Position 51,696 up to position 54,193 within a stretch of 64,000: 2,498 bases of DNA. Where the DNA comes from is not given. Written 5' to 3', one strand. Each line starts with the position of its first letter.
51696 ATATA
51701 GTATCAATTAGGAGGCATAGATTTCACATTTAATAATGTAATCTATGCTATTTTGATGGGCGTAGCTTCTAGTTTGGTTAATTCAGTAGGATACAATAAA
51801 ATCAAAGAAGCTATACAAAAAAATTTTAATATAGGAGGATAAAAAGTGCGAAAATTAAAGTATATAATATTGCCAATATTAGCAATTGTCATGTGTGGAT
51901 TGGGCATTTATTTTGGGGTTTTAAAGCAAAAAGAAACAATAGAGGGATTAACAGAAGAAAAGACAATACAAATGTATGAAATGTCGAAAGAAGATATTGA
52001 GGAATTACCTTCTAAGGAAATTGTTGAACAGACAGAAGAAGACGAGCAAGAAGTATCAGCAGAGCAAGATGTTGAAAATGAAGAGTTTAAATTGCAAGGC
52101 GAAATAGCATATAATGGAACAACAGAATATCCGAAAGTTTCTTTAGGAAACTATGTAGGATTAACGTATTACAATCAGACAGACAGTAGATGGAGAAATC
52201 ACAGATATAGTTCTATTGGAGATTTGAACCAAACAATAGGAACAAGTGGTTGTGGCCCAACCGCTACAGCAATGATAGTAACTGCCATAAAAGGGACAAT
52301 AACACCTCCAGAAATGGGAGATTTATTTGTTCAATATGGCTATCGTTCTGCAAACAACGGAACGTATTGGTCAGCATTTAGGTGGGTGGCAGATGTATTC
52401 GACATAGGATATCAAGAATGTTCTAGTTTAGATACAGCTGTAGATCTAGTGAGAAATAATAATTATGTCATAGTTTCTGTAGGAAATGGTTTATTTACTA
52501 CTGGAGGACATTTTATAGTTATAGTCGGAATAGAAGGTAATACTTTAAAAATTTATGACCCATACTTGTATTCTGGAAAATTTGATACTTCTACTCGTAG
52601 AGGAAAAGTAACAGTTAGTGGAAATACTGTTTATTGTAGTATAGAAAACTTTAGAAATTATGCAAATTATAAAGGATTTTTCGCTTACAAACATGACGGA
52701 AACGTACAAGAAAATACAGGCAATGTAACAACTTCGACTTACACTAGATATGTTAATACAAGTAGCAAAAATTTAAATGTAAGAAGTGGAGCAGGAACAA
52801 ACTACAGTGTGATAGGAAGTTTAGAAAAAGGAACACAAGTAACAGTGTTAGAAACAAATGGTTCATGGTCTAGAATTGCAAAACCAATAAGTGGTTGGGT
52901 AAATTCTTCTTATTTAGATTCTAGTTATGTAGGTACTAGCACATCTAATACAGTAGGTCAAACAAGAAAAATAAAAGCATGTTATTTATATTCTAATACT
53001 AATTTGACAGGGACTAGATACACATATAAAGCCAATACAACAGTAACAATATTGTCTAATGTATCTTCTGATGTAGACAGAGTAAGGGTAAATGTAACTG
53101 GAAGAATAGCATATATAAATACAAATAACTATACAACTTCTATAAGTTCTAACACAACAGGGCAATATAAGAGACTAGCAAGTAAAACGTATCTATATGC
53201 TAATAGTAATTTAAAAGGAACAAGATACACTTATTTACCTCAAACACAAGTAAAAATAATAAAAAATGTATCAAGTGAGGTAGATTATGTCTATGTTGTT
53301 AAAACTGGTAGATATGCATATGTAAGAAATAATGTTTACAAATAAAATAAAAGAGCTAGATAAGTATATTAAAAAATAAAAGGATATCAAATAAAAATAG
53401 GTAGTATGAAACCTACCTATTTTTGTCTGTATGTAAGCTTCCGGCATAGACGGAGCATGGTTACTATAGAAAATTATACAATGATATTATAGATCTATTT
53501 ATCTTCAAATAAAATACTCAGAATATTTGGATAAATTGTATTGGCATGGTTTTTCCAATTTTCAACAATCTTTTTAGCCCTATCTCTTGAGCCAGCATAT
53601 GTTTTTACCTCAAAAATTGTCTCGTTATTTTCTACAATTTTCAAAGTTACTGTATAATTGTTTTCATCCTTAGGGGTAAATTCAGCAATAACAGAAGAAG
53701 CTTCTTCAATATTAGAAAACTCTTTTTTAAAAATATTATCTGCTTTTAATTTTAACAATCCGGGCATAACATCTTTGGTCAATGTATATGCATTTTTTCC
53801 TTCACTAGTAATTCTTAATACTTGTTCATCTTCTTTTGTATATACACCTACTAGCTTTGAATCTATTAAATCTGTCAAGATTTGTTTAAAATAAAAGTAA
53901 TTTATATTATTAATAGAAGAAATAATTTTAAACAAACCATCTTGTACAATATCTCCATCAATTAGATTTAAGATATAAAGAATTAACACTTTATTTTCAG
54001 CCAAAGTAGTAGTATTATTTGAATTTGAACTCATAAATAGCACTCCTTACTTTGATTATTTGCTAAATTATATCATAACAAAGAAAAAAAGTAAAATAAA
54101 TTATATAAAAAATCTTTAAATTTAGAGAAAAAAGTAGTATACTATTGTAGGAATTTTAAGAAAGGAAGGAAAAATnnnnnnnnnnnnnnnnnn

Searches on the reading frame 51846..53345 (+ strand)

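Call 50: search_protein_families(library=pfam, proteins=[window:51846-53345:+])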
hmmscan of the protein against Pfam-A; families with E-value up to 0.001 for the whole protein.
window:51846-53345:+ (499 aa): 3 families
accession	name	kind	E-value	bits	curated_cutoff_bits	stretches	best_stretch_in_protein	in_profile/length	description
PF08239.17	SH3_3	-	3.1e-14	53.3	27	1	309-358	2-54/54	Bacterial SH3 domain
PF13529.12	Peptidase_C39_2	-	3e-12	47.7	24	1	107-240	4-143/143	Peptidase_C39 like family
PF06347.19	SH3_4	-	5.6e-06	26.5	24.1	1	307-357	2-54/56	Bacterial SH3 domain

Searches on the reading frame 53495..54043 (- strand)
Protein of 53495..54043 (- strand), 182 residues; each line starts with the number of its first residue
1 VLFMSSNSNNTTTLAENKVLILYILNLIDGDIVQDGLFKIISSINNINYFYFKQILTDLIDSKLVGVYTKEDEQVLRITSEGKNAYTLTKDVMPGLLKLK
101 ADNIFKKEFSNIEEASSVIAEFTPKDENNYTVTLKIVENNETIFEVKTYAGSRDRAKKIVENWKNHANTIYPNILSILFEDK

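Call 50: search_protein_families(library=pfam, proteins=[window:53495-54043:-])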
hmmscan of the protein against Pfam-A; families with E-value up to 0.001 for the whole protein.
window:53495-54043:- (182 aa): 1 family
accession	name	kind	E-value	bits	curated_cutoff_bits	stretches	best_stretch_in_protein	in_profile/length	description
PF14277.12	DUF4364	-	7.6e-36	123.8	26.9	1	17-178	1-162/162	Domain of unknown function (DUF4364)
